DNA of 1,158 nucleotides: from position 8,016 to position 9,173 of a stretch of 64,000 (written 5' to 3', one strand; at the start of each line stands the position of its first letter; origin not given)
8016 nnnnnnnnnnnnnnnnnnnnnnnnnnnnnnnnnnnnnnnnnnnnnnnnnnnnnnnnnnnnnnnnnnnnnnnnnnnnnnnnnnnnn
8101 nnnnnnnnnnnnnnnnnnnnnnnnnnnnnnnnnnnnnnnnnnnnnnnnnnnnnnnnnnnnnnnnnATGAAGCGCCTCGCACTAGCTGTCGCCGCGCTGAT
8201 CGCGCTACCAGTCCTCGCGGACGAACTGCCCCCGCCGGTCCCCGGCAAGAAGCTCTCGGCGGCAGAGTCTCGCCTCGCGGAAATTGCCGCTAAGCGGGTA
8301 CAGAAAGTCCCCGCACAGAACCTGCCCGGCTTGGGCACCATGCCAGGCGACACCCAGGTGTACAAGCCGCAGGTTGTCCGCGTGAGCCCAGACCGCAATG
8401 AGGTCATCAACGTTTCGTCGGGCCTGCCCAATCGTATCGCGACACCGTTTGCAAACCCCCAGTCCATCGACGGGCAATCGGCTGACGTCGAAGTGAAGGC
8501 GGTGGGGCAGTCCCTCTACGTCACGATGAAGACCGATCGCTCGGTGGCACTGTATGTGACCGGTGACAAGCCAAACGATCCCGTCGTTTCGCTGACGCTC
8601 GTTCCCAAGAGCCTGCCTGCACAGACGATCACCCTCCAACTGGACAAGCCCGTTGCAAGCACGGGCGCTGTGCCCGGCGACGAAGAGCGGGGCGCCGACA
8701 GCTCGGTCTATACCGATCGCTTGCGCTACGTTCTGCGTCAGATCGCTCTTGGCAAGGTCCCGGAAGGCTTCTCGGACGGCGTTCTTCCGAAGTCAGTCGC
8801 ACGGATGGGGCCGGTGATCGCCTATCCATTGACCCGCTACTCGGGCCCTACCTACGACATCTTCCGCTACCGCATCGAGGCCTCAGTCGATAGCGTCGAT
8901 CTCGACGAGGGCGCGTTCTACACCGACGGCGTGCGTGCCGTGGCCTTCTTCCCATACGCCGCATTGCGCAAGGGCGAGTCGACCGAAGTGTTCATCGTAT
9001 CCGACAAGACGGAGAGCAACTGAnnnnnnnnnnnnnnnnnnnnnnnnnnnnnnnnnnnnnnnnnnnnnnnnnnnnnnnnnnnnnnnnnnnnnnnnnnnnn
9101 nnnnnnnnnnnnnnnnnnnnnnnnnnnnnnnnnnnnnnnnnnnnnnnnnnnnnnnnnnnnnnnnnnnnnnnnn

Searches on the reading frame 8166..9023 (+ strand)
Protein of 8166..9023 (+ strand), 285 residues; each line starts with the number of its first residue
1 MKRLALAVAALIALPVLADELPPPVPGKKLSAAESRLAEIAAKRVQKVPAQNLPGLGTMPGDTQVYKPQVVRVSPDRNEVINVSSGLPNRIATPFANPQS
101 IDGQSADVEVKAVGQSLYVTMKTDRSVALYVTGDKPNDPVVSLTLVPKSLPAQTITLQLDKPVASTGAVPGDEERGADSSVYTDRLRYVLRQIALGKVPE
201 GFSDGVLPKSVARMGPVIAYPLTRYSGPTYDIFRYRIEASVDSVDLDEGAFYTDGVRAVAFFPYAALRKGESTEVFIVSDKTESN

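Call 8: search_protein_families(library=pfam, proteins=[window:8166-9023:+], max_evalue=0.001)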
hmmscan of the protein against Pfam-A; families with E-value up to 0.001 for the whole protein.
window:8166-9023:+ (285 aa): 2 families
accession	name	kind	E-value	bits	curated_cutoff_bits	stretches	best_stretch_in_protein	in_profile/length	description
PF23536.1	TraK_C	-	4.2e-10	40.2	28.5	1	177-279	7-110/110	TraK C-terminal domain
PF06586.17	TraK_N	-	0.00024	21.8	24.8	1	73-160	2-94/100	TraK N-terminal domain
